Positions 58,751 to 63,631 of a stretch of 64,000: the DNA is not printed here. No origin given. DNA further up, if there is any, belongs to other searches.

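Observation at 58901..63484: Single-gene Avs/NLR-like system: PD-(D/E)xK-like domain + STAND NTPase + >1100-aa helical repeat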

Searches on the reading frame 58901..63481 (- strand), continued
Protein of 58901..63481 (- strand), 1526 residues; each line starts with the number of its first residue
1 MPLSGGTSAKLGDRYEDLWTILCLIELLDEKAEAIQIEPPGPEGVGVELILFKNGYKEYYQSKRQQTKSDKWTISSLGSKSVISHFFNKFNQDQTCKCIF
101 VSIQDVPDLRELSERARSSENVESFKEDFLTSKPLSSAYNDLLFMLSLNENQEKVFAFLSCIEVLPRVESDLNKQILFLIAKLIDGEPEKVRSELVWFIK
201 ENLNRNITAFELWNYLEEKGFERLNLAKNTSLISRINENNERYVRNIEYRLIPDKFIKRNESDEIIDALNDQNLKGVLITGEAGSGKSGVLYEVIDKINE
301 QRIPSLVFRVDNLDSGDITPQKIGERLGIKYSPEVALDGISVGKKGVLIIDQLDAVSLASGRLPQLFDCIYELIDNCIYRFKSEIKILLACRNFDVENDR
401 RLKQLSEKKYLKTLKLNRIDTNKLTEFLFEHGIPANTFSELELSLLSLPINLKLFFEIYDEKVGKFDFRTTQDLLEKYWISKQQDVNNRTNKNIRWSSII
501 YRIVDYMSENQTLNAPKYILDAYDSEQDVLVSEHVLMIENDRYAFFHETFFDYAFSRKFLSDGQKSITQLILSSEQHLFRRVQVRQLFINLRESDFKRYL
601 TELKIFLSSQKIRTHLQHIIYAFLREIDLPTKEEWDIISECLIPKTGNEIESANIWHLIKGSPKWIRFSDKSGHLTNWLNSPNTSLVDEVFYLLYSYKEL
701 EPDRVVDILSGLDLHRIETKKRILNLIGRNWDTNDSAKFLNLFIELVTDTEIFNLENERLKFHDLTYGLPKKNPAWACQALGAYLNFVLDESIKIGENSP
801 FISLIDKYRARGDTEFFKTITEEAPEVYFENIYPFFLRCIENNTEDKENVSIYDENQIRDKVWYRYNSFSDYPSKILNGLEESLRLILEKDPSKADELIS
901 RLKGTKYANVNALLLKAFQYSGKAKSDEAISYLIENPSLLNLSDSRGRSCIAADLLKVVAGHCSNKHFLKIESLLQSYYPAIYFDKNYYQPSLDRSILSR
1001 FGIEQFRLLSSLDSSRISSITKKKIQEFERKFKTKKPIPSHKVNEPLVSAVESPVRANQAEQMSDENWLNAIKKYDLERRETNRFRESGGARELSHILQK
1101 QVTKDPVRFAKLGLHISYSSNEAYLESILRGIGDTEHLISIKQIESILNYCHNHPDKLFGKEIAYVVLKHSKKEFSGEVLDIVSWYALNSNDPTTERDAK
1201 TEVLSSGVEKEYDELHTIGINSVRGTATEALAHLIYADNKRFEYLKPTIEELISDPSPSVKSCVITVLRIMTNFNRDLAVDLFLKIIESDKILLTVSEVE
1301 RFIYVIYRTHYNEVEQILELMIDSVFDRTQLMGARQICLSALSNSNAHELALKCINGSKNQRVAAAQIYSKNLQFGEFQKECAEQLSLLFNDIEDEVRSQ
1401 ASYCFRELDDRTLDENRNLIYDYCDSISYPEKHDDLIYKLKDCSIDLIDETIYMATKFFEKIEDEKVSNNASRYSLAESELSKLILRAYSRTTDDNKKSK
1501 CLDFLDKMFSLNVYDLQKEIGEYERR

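Call 33: search_solved_structures(query=A2, max_evalue=0.01, show_alignments=1)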
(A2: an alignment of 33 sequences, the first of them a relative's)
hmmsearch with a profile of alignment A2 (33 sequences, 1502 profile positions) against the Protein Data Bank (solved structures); distinct sequences matched with E-value up to 0.01: 4.
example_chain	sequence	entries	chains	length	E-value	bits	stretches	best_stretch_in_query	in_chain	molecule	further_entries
9n00_A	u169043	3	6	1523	1.2e-61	211.7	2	55-663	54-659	AAA family ATPase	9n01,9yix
8a22_Bw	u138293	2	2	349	0.00085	20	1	252-306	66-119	mS29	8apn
8apo_Bw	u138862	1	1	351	0.00086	20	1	252-306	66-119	mS29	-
5zme_A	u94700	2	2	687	0.0016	19.2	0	261-310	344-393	ATPase ARSA1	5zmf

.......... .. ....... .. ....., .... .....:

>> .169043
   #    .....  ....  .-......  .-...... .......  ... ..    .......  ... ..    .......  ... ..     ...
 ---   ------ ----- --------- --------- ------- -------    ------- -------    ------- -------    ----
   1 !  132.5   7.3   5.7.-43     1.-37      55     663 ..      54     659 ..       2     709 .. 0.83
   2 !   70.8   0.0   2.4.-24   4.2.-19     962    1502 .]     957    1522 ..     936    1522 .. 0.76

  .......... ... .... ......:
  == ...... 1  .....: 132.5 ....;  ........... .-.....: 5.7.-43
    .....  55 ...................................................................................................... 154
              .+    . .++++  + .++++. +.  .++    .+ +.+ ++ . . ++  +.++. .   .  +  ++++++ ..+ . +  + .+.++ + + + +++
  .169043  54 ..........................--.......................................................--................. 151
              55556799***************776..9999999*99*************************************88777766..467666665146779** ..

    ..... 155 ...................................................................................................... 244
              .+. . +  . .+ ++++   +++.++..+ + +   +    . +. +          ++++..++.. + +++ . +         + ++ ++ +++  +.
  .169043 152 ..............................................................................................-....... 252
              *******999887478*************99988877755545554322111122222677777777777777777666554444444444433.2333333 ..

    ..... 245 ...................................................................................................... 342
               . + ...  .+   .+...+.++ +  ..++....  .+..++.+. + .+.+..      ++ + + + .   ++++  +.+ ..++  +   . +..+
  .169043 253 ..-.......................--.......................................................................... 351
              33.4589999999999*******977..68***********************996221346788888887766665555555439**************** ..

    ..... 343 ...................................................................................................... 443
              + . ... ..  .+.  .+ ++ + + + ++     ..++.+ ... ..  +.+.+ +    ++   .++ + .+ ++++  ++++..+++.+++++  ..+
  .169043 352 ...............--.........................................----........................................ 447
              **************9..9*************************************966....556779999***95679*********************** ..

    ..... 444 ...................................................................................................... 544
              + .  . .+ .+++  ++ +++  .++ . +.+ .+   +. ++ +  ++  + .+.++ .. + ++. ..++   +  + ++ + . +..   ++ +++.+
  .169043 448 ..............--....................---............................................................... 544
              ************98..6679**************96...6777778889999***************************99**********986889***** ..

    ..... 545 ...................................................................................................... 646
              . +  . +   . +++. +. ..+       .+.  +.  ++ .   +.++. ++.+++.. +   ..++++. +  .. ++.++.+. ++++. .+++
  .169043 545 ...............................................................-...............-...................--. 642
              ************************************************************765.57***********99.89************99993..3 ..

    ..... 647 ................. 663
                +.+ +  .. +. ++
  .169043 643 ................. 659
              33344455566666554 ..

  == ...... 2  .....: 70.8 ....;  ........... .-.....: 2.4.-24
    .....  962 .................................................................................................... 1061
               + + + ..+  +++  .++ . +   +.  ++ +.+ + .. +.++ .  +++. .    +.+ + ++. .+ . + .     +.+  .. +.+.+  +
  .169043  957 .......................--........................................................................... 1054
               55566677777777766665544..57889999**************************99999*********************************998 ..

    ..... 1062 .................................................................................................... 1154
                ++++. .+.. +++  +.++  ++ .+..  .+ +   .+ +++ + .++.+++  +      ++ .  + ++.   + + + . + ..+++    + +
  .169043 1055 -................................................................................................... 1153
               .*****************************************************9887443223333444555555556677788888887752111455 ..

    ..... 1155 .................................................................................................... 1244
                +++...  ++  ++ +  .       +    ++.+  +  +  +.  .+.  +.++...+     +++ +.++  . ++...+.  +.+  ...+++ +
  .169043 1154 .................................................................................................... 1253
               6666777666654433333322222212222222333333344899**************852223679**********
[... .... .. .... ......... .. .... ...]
